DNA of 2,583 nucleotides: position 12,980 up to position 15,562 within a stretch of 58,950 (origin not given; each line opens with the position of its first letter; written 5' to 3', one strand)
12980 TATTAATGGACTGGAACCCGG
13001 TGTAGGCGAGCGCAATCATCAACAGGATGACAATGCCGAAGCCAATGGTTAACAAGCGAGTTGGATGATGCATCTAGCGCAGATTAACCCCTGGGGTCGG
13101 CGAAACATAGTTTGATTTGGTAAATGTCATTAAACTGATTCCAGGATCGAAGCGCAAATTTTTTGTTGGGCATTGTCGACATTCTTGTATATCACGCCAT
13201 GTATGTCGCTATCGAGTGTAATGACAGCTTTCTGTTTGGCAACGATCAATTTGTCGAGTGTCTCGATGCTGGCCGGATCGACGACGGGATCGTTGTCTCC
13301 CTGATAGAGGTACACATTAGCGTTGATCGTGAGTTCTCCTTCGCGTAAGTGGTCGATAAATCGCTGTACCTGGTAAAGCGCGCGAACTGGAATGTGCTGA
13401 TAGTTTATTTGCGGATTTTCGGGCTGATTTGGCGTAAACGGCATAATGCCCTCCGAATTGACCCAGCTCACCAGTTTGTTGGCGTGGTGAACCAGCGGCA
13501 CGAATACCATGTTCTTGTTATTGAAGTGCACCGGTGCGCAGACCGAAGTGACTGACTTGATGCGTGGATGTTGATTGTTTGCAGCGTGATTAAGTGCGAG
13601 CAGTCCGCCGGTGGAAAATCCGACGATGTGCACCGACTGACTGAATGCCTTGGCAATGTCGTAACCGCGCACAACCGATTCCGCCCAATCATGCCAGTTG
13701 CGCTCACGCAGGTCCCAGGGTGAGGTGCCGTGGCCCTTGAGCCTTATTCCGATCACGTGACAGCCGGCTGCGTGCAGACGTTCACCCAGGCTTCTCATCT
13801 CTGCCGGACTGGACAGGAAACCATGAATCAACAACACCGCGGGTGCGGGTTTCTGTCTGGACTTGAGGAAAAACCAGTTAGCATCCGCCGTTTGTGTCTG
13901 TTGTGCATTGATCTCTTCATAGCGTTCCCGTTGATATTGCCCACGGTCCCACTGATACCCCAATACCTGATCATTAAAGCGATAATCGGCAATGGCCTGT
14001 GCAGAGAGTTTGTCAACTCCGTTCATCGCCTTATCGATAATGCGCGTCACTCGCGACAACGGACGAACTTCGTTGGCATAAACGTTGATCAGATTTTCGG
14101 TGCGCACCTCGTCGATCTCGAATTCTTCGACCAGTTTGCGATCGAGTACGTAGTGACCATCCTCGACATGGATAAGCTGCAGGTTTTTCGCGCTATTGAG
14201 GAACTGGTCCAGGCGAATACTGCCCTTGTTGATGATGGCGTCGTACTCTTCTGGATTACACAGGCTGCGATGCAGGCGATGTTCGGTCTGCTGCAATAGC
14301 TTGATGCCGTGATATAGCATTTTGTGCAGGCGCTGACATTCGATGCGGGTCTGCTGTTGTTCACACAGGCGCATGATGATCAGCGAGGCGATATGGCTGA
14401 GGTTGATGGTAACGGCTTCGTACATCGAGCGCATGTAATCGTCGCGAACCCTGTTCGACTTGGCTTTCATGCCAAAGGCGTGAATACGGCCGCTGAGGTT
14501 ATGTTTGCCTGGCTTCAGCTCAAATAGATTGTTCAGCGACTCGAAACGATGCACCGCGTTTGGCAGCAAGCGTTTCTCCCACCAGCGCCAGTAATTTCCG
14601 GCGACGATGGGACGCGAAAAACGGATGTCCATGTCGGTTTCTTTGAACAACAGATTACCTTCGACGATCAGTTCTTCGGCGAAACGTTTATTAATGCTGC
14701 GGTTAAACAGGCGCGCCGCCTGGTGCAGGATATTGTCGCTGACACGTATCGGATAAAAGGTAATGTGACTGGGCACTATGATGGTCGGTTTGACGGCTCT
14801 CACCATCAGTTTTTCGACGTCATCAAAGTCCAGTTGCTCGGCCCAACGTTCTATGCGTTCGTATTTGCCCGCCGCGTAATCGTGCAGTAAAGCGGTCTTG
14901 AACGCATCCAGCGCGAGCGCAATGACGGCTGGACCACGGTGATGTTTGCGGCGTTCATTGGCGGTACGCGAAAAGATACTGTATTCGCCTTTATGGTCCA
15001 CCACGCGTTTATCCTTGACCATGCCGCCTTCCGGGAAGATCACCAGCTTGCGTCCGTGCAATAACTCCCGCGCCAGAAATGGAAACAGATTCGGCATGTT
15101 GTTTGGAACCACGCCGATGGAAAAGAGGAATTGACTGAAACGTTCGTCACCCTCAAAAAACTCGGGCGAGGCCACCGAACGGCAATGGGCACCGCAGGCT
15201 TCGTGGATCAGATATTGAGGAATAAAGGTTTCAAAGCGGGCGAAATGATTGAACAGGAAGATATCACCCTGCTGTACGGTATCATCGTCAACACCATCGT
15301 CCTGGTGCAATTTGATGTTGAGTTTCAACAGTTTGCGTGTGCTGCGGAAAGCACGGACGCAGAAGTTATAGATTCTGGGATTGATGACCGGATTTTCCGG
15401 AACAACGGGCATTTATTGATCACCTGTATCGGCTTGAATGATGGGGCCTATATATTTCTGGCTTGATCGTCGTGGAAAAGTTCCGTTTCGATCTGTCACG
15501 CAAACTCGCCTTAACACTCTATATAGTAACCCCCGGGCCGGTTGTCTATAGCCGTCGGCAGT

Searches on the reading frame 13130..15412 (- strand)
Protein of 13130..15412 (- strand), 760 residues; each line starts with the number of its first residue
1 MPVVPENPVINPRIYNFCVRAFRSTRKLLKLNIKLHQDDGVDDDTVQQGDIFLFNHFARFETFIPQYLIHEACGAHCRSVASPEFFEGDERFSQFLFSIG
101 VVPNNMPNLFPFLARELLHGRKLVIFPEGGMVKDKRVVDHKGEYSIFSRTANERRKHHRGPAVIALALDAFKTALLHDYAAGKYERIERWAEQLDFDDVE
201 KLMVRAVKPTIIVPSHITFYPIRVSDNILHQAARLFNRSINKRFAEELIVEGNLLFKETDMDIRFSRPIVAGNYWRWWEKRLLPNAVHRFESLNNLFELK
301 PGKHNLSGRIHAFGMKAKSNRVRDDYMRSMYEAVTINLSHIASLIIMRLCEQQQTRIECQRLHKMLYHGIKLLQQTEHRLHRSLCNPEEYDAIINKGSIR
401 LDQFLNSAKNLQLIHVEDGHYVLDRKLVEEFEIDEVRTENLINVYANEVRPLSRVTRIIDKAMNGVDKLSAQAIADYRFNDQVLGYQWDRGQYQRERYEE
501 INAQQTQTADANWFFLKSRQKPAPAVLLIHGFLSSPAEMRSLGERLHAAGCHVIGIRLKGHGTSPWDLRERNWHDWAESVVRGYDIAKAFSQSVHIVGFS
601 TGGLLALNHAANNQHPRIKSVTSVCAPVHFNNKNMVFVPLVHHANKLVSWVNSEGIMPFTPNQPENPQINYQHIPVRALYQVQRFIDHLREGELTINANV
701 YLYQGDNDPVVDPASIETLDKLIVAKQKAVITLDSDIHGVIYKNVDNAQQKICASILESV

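Call 65: search_protein_families(library=pfam, proteins=[window:13130-15412:-], max_evalue=0.00001)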
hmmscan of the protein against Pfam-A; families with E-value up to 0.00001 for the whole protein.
window:13130-15412:- (760 aa): 3 families
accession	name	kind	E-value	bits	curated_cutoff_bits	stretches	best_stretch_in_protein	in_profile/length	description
PF12146.15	Hydrolase_4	-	1.8e-15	57.4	27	1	521-740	2-234/239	Serine aminopeptidase, S33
PF00561.26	Abhydrolase_1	-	1e-14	55.2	25.8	1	524-637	1-115/245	alpha/beta hydrolase fold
PF12697.13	Abhydrolase_6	-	5.9e-10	40.6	26.3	1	526-635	1-94/217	Alpha/beta hydrolase family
